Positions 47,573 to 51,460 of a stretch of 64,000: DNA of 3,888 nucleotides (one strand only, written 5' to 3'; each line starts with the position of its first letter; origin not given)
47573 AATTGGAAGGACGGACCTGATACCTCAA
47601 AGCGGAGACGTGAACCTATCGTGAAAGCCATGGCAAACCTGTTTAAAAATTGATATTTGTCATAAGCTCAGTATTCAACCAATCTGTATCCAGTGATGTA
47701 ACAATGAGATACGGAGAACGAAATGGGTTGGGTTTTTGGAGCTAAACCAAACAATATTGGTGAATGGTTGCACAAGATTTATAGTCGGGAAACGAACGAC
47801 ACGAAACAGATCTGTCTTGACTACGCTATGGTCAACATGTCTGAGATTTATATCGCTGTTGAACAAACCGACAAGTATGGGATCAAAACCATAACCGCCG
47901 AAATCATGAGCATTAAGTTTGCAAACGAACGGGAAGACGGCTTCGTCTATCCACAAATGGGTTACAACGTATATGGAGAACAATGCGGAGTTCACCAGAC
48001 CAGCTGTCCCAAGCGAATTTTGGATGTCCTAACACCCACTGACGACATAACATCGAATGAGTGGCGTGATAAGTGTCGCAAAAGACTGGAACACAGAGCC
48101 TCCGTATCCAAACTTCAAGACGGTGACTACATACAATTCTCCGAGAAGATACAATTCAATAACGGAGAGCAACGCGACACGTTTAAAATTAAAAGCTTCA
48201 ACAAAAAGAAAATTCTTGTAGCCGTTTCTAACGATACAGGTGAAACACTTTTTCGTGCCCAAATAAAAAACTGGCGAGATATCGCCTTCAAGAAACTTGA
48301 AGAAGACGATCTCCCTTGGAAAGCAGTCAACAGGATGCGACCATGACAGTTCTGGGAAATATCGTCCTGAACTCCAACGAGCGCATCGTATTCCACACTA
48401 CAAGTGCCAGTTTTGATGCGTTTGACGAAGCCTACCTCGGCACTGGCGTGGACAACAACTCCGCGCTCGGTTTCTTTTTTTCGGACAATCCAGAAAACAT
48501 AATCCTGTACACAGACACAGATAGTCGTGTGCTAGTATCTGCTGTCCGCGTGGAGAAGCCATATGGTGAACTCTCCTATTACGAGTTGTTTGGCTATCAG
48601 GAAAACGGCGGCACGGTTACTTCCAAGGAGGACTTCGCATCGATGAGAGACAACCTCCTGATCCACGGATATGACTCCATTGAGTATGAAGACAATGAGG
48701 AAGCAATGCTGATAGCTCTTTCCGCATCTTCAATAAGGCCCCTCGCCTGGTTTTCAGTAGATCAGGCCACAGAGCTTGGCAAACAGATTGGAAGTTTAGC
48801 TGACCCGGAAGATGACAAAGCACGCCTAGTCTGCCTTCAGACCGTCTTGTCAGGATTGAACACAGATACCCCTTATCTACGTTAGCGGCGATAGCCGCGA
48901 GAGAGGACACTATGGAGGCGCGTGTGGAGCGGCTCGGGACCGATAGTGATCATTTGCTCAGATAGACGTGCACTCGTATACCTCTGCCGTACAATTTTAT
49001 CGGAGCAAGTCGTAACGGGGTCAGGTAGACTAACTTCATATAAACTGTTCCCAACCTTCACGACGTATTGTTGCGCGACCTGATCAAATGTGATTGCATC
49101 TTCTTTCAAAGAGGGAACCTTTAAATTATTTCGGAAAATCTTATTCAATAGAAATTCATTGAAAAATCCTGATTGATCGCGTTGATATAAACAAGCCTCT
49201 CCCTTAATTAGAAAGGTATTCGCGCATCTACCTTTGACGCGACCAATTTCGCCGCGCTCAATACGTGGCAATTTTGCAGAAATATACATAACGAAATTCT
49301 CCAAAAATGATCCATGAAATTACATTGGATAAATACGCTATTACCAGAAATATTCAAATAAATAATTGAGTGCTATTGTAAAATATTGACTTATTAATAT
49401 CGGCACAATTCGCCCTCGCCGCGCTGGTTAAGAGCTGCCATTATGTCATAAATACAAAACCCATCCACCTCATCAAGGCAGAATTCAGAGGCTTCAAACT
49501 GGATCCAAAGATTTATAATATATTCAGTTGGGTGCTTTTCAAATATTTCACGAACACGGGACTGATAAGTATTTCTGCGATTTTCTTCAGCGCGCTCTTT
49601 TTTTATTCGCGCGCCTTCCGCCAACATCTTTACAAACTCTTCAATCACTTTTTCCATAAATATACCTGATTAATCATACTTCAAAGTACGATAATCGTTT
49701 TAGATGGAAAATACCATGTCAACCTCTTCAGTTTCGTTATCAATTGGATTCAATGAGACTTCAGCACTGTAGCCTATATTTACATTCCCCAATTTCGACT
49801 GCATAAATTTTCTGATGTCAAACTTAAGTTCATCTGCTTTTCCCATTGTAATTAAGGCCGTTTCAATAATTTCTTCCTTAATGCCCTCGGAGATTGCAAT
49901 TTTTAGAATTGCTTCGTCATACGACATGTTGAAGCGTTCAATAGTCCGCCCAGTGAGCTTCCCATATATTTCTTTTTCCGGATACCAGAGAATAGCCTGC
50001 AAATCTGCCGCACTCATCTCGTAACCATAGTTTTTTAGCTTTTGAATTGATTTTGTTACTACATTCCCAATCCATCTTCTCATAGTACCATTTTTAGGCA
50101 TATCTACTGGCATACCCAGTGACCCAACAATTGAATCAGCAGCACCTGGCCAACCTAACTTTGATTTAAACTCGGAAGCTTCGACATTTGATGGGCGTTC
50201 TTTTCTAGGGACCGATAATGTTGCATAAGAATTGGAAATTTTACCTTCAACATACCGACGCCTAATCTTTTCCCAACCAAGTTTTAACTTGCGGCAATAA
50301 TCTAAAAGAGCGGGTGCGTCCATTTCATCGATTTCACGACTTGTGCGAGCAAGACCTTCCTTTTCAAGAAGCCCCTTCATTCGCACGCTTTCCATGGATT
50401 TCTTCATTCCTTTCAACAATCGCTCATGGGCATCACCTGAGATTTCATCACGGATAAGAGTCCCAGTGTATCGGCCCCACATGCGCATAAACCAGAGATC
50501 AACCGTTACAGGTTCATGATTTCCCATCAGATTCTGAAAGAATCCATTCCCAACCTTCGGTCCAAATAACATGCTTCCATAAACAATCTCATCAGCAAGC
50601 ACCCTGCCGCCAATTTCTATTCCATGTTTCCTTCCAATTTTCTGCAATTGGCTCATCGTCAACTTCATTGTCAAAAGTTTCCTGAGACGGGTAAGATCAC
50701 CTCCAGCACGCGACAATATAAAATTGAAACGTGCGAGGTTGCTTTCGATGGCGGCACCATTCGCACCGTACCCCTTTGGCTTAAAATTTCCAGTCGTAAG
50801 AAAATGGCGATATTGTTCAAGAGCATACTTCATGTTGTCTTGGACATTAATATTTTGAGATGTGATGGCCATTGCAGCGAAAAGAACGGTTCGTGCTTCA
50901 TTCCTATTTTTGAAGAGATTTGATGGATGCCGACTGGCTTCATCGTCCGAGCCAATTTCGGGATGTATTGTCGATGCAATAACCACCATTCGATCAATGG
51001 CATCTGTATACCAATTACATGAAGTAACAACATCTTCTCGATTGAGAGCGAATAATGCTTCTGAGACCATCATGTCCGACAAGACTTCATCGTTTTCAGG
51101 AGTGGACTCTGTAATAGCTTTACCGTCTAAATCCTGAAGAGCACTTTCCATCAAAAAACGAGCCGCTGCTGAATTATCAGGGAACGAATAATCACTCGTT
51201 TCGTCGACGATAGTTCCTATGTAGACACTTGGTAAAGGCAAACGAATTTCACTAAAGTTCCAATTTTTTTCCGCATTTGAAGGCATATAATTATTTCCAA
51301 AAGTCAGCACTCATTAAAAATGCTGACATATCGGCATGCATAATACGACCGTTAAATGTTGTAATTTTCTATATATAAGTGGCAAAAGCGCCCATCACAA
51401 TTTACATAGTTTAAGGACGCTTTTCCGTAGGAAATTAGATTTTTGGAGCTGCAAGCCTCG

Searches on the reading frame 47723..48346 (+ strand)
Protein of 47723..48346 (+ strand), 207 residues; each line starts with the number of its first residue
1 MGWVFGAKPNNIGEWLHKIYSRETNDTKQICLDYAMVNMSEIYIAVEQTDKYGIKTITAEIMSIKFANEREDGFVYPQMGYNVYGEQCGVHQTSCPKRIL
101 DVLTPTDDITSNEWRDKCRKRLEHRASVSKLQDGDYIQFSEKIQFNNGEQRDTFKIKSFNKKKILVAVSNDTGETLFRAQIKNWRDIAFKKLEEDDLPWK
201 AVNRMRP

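Call 13: search_protein_families(library=pfam, proteins=[window:47723-48346:+], max_evalue=0.01)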
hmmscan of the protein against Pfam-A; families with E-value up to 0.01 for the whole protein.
window:47723-48346:+ (207 aa): 1 family
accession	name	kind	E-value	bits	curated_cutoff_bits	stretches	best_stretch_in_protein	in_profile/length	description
PF21992.2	DUF6927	-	8.7e-15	54.9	27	1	105-173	1-66/74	Domain of unknown function (DUF6927)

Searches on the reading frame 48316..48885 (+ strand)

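Call 50: search_protein_families(library=pfam, proteins=[window:48316-48885:+], max_evalue=0.01)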
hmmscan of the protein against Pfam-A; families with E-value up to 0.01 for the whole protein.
window:48316-48885:+ (189 aa): 1 family
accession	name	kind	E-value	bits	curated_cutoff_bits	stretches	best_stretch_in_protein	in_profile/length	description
PF18760.7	ART-PolyVal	-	6.3e-07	30.7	31.2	1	24-139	8-129/140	ADP-Ribosyltransferase in polyvalent proteins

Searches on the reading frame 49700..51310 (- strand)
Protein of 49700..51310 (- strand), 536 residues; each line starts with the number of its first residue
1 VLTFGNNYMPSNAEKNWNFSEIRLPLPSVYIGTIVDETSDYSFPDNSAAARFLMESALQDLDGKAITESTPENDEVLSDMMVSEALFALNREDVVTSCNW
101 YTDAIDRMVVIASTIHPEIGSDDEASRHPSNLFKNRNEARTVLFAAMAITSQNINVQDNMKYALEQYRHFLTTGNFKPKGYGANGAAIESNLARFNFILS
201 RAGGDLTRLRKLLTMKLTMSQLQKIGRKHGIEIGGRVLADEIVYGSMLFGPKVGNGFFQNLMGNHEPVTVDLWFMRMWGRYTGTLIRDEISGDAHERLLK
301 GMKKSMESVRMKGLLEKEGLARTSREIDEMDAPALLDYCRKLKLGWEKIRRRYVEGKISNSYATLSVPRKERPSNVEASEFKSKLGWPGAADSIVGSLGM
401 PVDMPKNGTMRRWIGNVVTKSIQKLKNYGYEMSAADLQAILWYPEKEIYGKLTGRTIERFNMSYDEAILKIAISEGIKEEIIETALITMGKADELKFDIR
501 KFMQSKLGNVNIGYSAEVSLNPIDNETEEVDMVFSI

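Call 13: search_protein_families(library=pfam, proteins=[window:49700-51310:-], max_evalue=0.01)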
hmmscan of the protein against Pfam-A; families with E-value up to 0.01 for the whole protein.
window:49700-51310:- (536 aa): 1 family
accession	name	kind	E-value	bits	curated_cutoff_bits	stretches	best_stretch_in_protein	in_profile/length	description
PF23802.1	DUF7178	-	0.0028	18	27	0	236-280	101-145/193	Family of unknown function (DUF7178)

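Call 34: search_protein_families(library=phrogs, proteins=[window:49700-51310:-], max_evalue=0.00001)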
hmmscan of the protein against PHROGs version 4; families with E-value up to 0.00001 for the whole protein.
window:49700-51310:- (536 aa): 0 families
